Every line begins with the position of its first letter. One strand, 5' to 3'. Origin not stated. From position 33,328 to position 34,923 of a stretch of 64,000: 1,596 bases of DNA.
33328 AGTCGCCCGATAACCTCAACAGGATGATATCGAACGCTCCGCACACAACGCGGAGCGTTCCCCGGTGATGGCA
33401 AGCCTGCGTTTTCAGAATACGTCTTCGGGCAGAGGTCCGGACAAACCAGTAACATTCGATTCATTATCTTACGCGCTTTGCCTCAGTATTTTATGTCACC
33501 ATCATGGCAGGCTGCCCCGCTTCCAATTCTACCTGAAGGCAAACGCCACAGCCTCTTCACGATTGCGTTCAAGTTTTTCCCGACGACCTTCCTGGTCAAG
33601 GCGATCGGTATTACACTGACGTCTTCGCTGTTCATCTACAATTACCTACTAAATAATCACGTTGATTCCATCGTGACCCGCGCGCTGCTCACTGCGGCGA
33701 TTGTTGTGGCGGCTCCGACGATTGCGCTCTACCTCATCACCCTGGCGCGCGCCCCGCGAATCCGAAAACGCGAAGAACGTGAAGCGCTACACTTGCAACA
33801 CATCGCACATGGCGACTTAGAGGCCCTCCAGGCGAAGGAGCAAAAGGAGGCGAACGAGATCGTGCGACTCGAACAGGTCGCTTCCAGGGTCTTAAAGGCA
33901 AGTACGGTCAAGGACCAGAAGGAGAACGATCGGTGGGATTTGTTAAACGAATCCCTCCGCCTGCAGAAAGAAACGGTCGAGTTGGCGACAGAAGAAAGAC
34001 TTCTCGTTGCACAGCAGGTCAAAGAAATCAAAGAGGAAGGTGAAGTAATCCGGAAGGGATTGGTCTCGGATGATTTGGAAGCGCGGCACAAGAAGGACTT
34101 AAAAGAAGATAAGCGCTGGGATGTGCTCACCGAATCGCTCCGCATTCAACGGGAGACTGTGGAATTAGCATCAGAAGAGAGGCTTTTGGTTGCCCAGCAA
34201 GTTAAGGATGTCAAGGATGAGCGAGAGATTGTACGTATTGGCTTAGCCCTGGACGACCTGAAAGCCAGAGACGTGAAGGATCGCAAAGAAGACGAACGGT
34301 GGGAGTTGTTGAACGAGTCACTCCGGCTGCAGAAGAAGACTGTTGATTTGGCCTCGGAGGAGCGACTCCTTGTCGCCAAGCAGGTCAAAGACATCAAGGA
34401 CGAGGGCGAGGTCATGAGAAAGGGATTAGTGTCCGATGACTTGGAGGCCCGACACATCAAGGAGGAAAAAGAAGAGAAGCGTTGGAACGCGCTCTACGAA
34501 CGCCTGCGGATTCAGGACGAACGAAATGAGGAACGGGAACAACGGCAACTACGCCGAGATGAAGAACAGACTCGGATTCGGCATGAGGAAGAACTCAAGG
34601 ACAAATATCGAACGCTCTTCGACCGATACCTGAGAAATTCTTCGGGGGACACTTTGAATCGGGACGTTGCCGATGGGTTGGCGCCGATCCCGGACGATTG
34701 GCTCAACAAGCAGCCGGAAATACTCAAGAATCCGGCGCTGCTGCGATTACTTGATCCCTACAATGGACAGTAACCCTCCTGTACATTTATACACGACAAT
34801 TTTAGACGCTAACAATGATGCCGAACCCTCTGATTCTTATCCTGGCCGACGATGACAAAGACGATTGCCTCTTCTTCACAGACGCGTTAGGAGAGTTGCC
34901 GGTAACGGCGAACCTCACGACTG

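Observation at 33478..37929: Signalling module built from coiled-coil tandem repeats: membrane protein (4 x 51 aa), two paralogous receivers, and a histidine kinase whose input region is ~18.5 x 22-aa repeats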

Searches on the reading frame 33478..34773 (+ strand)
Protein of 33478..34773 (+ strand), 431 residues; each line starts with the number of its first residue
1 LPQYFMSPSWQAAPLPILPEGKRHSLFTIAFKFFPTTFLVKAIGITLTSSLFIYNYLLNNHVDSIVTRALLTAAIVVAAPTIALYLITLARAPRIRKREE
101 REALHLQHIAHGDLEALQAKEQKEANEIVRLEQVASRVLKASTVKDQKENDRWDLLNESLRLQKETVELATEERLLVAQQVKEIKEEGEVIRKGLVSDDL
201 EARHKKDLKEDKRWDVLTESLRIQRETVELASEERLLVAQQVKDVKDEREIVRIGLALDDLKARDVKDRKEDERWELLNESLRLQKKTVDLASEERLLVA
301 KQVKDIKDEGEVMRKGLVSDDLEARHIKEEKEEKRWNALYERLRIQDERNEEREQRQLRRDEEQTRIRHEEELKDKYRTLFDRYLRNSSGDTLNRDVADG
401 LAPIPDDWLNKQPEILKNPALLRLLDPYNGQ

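Call 3: search_protein_families(library=pfam, proteins=[window:33478-34773:+], max_evalue=0.01)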
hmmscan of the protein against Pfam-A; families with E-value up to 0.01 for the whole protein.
window:33478-34773:+ (431 aa): 0 families

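Call 4: search_protein_families(library=ncbifam, proteins=[window:33478-34773:+], max_evalue=0.01)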
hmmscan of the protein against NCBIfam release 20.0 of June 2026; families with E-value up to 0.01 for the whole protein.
window:33478-34773:+ (431 aa): 0 families

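Call 19: find_homologous_proteins(query=window:33493-34770:+, max_evalue=0.001)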
Query window:33493-34770:+ (426 aa): 82 proteins with E <= 0.001 among 8000 candidates.
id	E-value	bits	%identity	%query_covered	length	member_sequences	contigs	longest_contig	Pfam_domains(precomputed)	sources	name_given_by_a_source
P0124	5.5e-265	896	100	100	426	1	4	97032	-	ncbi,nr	ncbi:MAG: hypothetical protein Q8922_08005 [Bacteroidota bacterium]|nr:hypothetical protein [Bactero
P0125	1.2e-201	688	78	100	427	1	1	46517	-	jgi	jgi:hypothetical protein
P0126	2.3e-201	687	78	100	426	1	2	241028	-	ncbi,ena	-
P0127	4.7e-200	683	77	100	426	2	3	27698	-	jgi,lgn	jgi:hypothetical protein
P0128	6.9e-200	682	78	100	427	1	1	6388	-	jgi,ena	jgi:hypothetical protein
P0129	6.6e-199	679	77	100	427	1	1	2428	-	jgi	jgi:hypothetical protein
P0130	1.2e-198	678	78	100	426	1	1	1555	-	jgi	jgi:hypothetical protein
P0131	1.8e-198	677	78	100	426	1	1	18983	-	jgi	jgi:hypothetical protein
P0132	4.4e-198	676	79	96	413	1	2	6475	-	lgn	-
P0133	1.3e-197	675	78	100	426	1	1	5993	-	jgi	jgi:hypothetical protein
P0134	2.9e-197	674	77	100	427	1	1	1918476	-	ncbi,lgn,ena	-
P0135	1.8e-195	668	53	97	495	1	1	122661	-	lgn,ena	-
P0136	2.5e-195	667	76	100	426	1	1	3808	-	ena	-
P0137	8.7e-195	665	75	100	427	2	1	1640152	-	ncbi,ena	-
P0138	2.5e-194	664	75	100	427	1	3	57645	-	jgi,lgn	jgi:hypothetical protein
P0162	2.1e-140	486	70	83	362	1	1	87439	-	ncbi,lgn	-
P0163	2.8e-140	486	52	96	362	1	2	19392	-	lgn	-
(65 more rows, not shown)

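Call 20: find_encoding_contigs(protein=P0162, flank=6000, max_places=2)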
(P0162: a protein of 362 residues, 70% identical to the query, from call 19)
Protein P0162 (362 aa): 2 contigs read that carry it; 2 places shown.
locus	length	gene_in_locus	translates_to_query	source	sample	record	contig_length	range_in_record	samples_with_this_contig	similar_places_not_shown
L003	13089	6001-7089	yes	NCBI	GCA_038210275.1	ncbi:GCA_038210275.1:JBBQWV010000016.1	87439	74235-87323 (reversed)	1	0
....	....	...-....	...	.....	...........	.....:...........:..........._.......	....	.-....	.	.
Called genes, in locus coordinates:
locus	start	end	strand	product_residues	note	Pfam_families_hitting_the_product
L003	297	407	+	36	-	-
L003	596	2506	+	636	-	PF00012:HSP70, PF06723:MreB_Mbl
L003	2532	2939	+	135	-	-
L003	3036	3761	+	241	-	PF05168:HEPN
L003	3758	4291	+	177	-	-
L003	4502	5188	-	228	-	PF08922:DUF1905, PF13376:OmdA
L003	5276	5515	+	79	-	-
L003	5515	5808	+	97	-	PF05016:ParE_toxin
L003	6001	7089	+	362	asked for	-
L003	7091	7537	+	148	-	PF00072:Response_reg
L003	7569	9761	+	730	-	PF00989:PAS, PF08448:PAS_4, PF13426:PAS_9, PF24081:PH_SLA1 (faint), PF00512:HisKA, PF02518:HATPase_c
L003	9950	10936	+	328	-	PF18962:Por_Secre_tail (weak)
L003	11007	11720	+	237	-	-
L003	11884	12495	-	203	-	PF05163:DinB (weak)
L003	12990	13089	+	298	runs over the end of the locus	-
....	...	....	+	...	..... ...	-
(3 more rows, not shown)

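Call 21: find_encoding_contigs(protein=P0163, flank=6000, max_places=2)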
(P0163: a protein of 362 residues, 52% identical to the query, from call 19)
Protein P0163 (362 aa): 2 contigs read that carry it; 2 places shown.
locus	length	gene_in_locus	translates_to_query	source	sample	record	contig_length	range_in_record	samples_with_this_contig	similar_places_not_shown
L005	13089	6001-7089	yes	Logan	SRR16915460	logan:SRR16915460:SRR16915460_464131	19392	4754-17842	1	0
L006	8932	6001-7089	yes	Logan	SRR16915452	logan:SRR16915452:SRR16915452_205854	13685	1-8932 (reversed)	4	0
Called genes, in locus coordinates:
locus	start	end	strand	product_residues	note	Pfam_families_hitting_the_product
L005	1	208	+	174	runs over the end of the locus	-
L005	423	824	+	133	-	-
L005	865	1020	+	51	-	-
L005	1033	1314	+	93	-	PF12732:YtxH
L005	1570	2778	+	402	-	PF13505:OMP_b-brl (weak), PF00691:OmpA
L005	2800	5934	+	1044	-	PF11999:Ice_binding, PF02012:BNR (faint), PF03404:Mo-co_dimer (faint), PF21471:Reelin_subrepeat-B (faint), PF18962:Por_Secre_tail (weak)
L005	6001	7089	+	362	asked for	-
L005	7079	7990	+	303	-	-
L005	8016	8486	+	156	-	PF00072:Response_reg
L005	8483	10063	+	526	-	PF24081:PH_SLA1 (faint), PF00512:HisKA, PF02518:HATPase_c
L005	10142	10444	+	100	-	PF01909:NTP_transf_2, PF18765:Polbeta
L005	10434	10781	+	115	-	PF01934:HepT-like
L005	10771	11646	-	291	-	PF02616:SMC_ScpA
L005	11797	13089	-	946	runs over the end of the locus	?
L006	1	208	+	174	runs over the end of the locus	-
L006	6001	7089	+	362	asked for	-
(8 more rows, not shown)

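Call 22: find_encoding_contigs(protein=P0134, flank=6000, max_places=2)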
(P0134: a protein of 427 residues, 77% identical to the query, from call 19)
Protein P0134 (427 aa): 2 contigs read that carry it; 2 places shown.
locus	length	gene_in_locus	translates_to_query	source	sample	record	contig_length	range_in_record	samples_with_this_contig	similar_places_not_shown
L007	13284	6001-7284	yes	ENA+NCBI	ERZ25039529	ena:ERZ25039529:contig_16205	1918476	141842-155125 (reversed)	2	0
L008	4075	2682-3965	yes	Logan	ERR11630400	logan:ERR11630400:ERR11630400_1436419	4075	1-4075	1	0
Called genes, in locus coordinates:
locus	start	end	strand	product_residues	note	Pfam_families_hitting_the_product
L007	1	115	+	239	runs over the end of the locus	-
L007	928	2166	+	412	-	PF00691:OmpA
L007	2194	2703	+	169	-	-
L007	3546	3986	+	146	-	PF12680:SnoaL_2 (weak)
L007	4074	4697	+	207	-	PF01370:Epimerase, PF05368:NmrA, PF13460:NAD_binding_10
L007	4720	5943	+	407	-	PF00561:Abhydrolase_1 (faint)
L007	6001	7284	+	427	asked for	-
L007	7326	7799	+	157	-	PF00072:Response_reg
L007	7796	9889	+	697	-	-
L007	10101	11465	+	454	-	PF21710:Spt6_S1 (weak), PF00575:S1, PF23459:S1_RRP5 (faint), PF00575:S1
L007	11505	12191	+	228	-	PF01557:FAA_hydrolase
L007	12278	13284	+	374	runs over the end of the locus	PF13506:Glyco_transf_21, PF13641:Glyco_tranf_2_3, PF13704:Glyco_tranf_2_4 (weak), PF00535:Glycos_transf_2, PF10111:Glyco_tranf_2_2 (weak), PF13632:Glyco_trans_2_3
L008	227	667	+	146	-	PF12680:SnoaL_2 (weak)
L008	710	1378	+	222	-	PF05368:NmrA, PF01370:Epimerase, PF13460:NAD_binding_10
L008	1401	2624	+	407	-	PF00561:Abhydrolase_1 (faint)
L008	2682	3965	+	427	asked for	-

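Call 23: find_encoding_contigs(protein=P0135, flank=6000, max_places=2)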
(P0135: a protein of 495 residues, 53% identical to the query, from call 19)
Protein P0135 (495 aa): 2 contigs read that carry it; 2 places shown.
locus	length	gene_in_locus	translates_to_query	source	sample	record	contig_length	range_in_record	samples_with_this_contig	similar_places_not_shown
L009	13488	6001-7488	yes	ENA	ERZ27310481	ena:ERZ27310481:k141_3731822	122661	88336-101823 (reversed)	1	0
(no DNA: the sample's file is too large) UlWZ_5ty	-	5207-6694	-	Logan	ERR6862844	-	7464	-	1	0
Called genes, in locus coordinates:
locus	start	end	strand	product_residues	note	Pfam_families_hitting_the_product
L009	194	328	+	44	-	-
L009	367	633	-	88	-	PF00381:PTS-HPr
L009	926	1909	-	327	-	PF00348:polyprenyl_synt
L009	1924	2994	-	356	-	PF00478:IMPDH (faint), PF01645:Glu_synthase, PF01070:FMN_dh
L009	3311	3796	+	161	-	-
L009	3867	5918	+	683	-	PF11412:DsbD_N (weak), PF02683:DsbD_TM, PF03190:Thioredox_DsbH (weak), PF13098:Thioredoxin_2, PF13899:Thioredoxin_7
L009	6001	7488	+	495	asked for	-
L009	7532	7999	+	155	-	PF00072:Response_reg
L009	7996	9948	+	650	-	-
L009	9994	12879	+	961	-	PF08448:PAS_4, PF13426:PAS_9, PF00989:PAS, PF08448:PAS_4, PF13426:PAS_9, PF00512:HisKA, PF02518:HATPase_c, PF00072:Response_reg, +4 more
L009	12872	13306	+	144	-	PF00072:Response_reg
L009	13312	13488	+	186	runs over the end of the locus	PF12833:HTH_18, PF00165:HTH_AraC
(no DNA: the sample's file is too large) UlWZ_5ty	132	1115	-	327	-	PF00348:polyprenyl_synt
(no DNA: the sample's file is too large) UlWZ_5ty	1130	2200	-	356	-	PF00478:IMPDH (faint), PF01645:Glu_synthase, PF01070:FMN_dh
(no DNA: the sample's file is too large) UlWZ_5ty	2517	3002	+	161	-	-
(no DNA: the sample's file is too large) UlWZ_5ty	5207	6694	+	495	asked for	-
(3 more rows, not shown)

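Call 26: find_related_loci(query=A1, collection=genome_contigs, flank=7000)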
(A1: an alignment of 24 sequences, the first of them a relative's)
Query A1 (426 aa) in genome_contigs; peptide patterns used: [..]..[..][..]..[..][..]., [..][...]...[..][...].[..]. (x = any residue, [..] = any of these).
87 stretches matched a pattern; 15 encode a relative of the query (tblastn E <= 1e-3); 15 distinct loci.
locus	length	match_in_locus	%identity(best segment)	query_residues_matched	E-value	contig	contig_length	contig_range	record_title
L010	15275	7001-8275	77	1-424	0e+0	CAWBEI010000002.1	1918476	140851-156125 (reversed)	MAG: Ignavibacteriota bacterium isolate MFD04780.bin.1.147 genome assembly, contig: contig_16205, whole genome shotgun s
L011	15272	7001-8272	78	1-424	0e+0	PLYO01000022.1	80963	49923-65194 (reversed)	MAG: Ignavibacteriae bacterium isolate palsa_1295 73.20120700_P3D.263_contig_25176, whole genome shotgun sequence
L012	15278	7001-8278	75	1-425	0e+0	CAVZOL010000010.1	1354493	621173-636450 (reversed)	MAG: Ignavibacteriota bacterium isolate MFD05512.bin.2.5 genome assembly, contig: contig_4526, whole genome shotgun sequ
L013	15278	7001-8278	75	1-425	0e+0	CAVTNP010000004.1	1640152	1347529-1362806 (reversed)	MAG: Ignavibacteriota bacterium isolate MFD04780.bin.1.195 genome assembly, contig: contig_5995, whole genome shotgun se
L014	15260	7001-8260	72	7-424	0e+0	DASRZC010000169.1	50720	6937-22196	MAG TPA_asm: Candidatus Kapaibacterium sp. isolate SMAG_U14065 k141_1033222, whole genome shotgun sequence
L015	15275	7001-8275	73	1-424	0e+0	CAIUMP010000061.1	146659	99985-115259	MAG: uncultured Ignavibacteriae bacterium isolate Ki2-D3_bin-1418 genome assembly, contig: bin-1418:61/62, whole genome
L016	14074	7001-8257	68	10-424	2e-179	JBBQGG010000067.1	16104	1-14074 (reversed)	MAG: Candidatus Kapaibacterium sp. isolate Co_metawrap_972 Cmw_972_k141_68761_length_16104_cov_9.9977, whole genome shot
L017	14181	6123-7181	70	11-362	3e-140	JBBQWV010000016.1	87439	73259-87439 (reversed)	MAG: Candidatus Kapaibacterium sp. isolate Co_metawrap_2078 Cmw_2078_k141_18783231_length_87439_cov_26.9976, whole genom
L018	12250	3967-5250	59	8-424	2e-139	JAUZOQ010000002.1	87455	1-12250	MAG: Bacteroidota bacterium isolate bin140(14d) NELBBIGP_2, whole genome shotgun sequence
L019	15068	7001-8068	61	10-370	1e-128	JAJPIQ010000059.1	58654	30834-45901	MAG: Bacteroidetes bacterium isolate Centralia_MAG_339 k107_6851264, whole genome shotgun sequence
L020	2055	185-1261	59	1-362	1e-130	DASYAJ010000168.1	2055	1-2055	MAG TPA_asm: Candidatus Kapaibacterium sp. isolate SMAG_U4877 k141_2938128, whole genome shotgun sequence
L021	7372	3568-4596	55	9-365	4e-107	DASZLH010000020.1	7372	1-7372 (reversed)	MAG TPA_asm: Candidatus Kapaibacterium sp. isolate SMAG_U5859 k141_570675, whole genome shotgun sequence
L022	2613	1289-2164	57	11-424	3e-63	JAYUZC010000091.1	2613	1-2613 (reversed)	MAG: Bacteroidota bacterium isolate GL139_UP_metabinner_9 GL139_UP_metabinner_9_90, whole genome shotgun sequence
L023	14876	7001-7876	54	11-424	2e-60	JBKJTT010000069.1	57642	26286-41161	MAG: Candidatus Kapaibacterium sp. isolate ant_bin.634 k117_31318, whole genome shotgun sequence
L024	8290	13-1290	32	87-424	1e-39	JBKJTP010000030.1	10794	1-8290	MAG: Candidatus Kapaibacterium sp. isolate ant_bin.625 k117_5509366, whole genome shotgun sequence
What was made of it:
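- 33493..34773 (+): Membrane coiled-coil protein. The ORF opens at TTG 33478; the likely start is ATG 33493, giving 426 aa. 82 homologues, all from Kapabacteria-like MAGs (calls 19, 26).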

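Call 36: predict_structure(alignment_id=A1)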
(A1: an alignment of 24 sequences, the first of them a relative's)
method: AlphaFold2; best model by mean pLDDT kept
length: 426 residues; sequences in the alignment: 24
mean_pLDDT: 77.8   pTM: 0.27
mean pLDDT of the five models: 77.8, 73.7, 73.0, 69.1, 67.9
residues with pLDDT >= 90: 79; 70-90: 253; 50-70: 65; < 50: 29
segments of 3 or more residues with pLDDT < 50: 1-4, 225-245
pLDDT, mean of each block of 10 residues (from residue 1): 45 65 78 83 86 87 89 87 84 79 80 87 84 81 89 86 72 75 67 61 71 70 50 43 48 63 79 80 72 77 75 78 90 95 95 93 92 91 68 84 91 91 86
secondary structure, 60 per line:
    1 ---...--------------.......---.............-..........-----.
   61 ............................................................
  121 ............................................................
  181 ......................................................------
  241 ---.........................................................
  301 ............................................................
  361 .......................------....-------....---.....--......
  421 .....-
elements in order: H21-27 H31-43 H45-54 H60-234 H244-383 H390-393 H401-404 H408-412 H415-425
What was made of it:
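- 33583..33747 (+): Two hydrophobic segments (about aa 36-58 and 69-90 of the 431-aa ORF), flanked by basic stretches (GKRH before, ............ after). This implies an N-in/C-in hairpin with the long helical part in the cytoplasm. AF2 helices 31-54 and 60-234 in 426-aa numbering (call 36).
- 34570..34770 (+): Conserved C-terminal ~67-aa domain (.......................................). AF2 pLDDT 84-95 (call 36).
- AF2 shows TM2 continuing into a 175-residue helix (call 36).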

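Call 44: search_protein_families(library=padloc, proteins=[window:33493-34770:+], max_evalue=0.01)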
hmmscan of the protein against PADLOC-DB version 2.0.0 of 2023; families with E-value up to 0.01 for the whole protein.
window:33493-34770:+ (426 aa): 0 families
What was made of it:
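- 33493..34773 (+): No Pfam, NCBIfam or PADLOC hit (calls 3, 4, 44).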

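Call 58: fold_search(model_id=the predicted structure, library=pdb)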
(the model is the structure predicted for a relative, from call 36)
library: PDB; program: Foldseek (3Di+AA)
matches with E <= 10: 30; with E <= 0.001: 0
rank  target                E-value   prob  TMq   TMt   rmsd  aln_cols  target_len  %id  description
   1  7qho_J                3.0e+00  0.06  0.09  0.24  10.5        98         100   13  Cytochrome bcc-aa3 supercomplex (respiratory supercomplex III2/IV2) from Corynebacterium glutamicum (as isolated) (released 2022-05-18)
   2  8gym_Z1               3.1e+00  0.11  0.11  0.34   6.6        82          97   18  Cryo-EM structure of Tetrahymena thermophila respiratory mega-complex MC IV2+(I+III2+II)2 (released 2023-06-14)
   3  8b6h_EG               3.1e+00  0.09  0.12  0.34   7.7        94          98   16  Cryo-EM structure of cytochrome c oxidase dimer (complex IV) from respiratory supercomplex of Tetrahymena thermophila (released 2023-03-29)
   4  7a23_c                4.3e+00  0.18  0.13  0.44   5.2        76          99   17  Plant mitochondrial respiratory complex I (released 2020-10-28)
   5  9lc0_K                4.3e+00  0.10  0.19  0.24  14.4       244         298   12  tail complex of mature phage N4 (released 2025-04-16)
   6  5sva_U                4.3e+00  0.04  0.08  0.15  20.3       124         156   17  Mediator-RNA Polymerase II Pre-Initiation Complex (released 2016-09-28)
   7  9eom                  4.5e+00  0.10  0.17  0.30  15.0       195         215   14  250A Vipp1 dL10Ala helical tubes in the presence of EPL (released 2024-10-16)
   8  6grj_E                5.8e+00  0.08  0.10  0.12   7.4        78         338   17  Structure of the AhlB pore of the tripartite alpha-pore forming toxin, AHL, from Aeromonas hydrophila. (released 2019-07-03)
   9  5sv0_D                5.8e+00  0.06  0.12  0.20   9.3       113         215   18  Structure of the ExbB/ExbD complex from E. coli at pH 7.0 (released 2016-09-28)
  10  7pgi_A                5.8e+00  0.05  0.10  0.23  16.8       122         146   19  NaVAb1p (bicelles) (released 2022-06-08)
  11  9e5c_1t               5.8e+00  0.04  0.14  0.06  44.0       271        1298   14  Cryo-EM structure of 96 nm repeat of microtubule doublet from T. brucei flagellum (released 2025-03-12)
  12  3teq_A                7.0e+00  0.05  0.12  0.30   8.1        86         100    8  Crystal structure of SOAR domain (released 2012-04-11)
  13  7z51_D                7.0e+00  0.04  0.07  0.26   8.0        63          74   17  Tick-borne encephalitis virus Kuutsalo-14 (released 2022-04-20)
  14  3k29                  7.4e+00  0.06  0.10  0.25  15.3       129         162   17  Structure of a putative YscO homolog CT670 from Chlamydia trachomatis (released 2009-10-13)
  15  8zre_D                7.4e+00  0.04  0.09  0.21  11.2        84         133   18  HBcAg-D4 Fab complex (released 2024-11-13)
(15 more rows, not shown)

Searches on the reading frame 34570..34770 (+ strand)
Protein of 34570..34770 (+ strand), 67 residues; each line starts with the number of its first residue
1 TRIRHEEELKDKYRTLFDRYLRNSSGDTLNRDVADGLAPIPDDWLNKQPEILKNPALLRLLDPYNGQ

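Call 69: find_homologous_proteins(query=A5, max_evalue=0.01)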
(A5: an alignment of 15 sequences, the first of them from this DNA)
Query A5 (15 sequences) (67 aa, profile of the alignment): 2 proteins with E <= 0.01 among 137 candidates.
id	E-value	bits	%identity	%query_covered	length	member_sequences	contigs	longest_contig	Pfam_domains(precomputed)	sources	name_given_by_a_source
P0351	1.2e-29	120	68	97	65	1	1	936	-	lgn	-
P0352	2.3e-18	83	69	67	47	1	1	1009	-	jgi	jgi:hypothetical protein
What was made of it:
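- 34570..34770 (+): A profile search found it only in fragments of the same family (call 69).
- Tried and rejected: Remote homologues of the membrane protein's C-terminal domain: a profile search returned only two short fragments of the same family (call 69).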
